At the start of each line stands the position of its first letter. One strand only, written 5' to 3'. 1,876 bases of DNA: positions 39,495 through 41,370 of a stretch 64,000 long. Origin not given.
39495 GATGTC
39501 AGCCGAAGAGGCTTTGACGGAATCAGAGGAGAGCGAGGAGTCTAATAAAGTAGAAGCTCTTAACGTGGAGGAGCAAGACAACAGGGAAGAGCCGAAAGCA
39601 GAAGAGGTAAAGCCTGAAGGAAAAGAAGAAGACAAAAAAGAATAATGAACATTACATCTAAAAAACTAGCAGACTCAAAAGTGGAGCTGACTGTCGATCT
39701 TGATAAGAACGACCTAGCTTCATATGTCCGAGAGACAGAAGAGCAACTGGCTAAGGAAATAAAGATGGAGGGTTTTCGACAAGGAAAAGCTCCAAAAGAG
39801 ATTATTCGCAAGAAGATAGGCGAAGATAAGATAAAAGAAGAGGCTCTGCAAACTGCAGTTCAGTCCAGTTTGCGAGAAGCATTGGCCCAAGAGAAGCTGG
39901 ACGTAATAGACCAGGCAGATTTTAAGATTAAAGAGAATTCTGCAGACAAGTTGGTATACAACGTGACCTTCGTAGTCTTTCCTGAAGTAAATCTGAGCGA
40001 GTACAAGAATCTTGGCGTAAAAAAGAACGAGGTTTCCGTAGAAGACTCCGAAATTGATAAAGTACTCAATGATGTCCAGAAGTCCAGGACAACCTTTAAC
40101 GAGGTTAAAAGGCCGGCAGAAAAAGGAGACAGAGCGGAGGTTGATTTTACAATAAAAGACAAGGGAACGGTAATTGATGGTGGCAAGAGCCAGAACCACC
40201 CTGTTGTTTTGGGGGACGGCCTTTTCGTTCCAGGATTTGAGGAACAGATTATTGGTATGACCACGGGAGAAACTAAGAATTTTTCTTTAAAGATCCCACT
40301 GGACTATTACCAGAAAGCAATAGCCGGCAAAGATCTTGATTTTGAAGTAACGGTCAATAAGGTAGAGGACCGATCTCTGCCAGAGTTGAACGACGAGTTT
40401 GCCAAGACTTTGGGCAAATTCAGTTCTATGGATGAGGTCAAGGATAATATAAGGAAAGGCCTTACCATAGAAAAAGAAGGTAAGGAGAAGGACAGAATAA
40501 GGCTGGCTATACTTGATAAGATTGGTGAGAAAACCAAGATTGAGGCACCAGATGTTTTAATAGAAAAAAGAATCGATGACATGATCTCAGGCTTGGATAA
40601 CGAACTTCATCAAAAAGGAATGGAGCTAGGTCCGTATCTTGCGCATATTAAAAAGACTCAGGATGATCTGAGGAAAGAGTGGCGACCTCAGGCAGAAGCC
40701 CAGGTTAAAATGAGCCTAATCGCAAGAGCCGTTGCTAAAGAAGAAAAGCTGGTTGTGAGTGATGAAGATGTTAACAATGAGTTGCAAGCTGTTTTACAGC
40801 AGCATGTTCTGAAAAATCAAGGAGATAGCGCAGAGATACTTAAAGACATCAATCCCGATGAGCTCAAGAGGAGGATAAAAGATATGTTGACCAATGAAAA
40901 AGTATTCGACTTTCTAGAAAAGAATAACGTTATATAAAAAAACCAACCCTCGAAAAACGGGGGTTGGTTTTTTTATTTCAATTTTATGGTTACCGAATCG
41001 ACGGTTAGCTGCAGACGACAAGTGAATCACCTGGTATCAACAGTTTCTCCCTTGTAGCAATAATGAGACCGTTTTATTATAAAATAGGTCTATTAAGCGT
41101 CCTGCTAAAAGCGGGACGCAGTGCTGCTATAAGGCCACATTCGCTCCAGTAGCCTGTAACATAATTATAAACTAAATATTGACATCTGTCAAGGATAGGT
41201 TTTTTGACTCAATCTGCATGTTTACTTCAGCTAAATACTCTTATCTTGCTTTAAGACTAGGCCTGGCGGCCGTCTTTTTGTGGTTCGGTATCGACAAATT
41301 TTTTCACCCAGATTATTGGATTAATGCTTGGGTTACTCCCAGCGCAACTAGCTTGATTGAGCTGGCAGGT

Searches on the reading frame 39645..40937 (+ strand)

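Call 11: search_protein_families(library=pfam, proteins=[window:39645-40937:+])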
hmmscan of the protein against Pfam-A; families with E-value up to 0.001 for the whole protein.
window:39645-40937:+ (430 aa): 3 families
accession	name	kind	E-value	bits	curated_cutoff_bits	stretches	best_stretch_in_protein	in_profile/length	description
PF05697.18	Trigger_N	-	4.8e-34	118.1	22.2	1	1-143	1-143/144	Bacterial trigger factor protein (TF)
PF05698.19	Trigger_C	-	4.8e-27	95.4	22.7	1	261-424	1-160/162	Bacterial trigger factor protein (TF) C-terminus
PF00254.34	FKBP_C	-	2.4e-13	50.7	21.1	1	156-237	3-93/94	FKBP-type peptidyl-prolyl cis-trans isomerase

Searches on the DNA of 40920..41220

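Call 64: search_rna_families(source=window, start=40920, end=41220, threshold=evalue, max_evalue=10, show_alignments=2)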
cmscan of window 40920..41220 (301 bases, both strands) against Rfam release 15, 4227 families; matches with E-value up to 10: 37.
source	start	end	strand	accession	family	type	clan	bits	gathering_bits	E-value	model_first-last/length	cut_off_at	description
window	40938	41002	-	RF02495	ohsC_RNA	Gene; antitoxin;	-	32.5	50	0.0024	1-77/77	no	Oppression of Hydrophobic ORF by sRNA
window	40920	41016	+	RF01459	rliE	Gene; sRNA;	-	25.3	90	0.031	129-222/222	5'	Listeria sRNA rliE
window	40920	40976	+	RF00514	His_leader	Cis-reg; leader;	-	25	49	0.035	69-126/126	5'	Histidine operon leader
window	40936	41034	-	RF02083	OrzO-P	Gene; antitoxin;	-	24.7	60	0.057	1-76/76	no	OrzO-P RNA antitoxin family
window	40931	41006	-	RF02064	STnc370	Gene; sRNA;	-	23.2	54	0.69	1-71/71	no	Enterobacterial sRNA STnc370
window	40920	40977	+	RF00506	Thr_leader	Cis-reg; leader;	-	22.8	55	0.031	64-118/118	5'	Threonine operon leader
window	40923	40979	+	RF02064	STnc370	Gene; sRNA;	-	21.8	54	1.4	1-71/71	no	Enterobacterial sRNA STnc370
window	40930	41085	-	RF01606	plasmodium_snoR31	Gene; snRNA; snoRNA; HACA-box;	-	20.9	60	1.5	1-145/145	no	small nucleolar RNA snoR31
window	40925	40990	-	RF02621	BSnc120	Gene; sRNA;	-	20.8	114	0.024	1-88/88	no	Brucella sRNA 120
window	40920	40982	+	RF00557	L10_leader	Cis-reg; leader;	-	20.5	44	0.23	71-138/138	5'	Ribosomal protein L10 leader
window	40934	41066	-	RF00514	His_leader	Cis-reg; leader;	-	19.8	49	0.39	1-126/126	no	Histidine operon leader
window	40921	41085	+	RF02842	RefA1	Gene; sRNA;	-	19.7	94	0.032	1-222/222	no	Enterococcus sRNA A1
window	40935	41001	-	RF02074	STnc240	Gene; sRNA;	-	19.3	55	1.9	1-77/77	no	Enterobacterial sRNA STnc240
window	40920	40973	+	RF01859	Phe_leader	Cis-reg; leader;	-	18.5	55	0.99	73-125/125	5'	Phenylalanine leader peptide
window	40938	40987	+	RF01096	PK-HAV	Cis-reg;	-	18.4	50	9.4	1-56/56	no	HepA virus 3'-terminal pseudoknot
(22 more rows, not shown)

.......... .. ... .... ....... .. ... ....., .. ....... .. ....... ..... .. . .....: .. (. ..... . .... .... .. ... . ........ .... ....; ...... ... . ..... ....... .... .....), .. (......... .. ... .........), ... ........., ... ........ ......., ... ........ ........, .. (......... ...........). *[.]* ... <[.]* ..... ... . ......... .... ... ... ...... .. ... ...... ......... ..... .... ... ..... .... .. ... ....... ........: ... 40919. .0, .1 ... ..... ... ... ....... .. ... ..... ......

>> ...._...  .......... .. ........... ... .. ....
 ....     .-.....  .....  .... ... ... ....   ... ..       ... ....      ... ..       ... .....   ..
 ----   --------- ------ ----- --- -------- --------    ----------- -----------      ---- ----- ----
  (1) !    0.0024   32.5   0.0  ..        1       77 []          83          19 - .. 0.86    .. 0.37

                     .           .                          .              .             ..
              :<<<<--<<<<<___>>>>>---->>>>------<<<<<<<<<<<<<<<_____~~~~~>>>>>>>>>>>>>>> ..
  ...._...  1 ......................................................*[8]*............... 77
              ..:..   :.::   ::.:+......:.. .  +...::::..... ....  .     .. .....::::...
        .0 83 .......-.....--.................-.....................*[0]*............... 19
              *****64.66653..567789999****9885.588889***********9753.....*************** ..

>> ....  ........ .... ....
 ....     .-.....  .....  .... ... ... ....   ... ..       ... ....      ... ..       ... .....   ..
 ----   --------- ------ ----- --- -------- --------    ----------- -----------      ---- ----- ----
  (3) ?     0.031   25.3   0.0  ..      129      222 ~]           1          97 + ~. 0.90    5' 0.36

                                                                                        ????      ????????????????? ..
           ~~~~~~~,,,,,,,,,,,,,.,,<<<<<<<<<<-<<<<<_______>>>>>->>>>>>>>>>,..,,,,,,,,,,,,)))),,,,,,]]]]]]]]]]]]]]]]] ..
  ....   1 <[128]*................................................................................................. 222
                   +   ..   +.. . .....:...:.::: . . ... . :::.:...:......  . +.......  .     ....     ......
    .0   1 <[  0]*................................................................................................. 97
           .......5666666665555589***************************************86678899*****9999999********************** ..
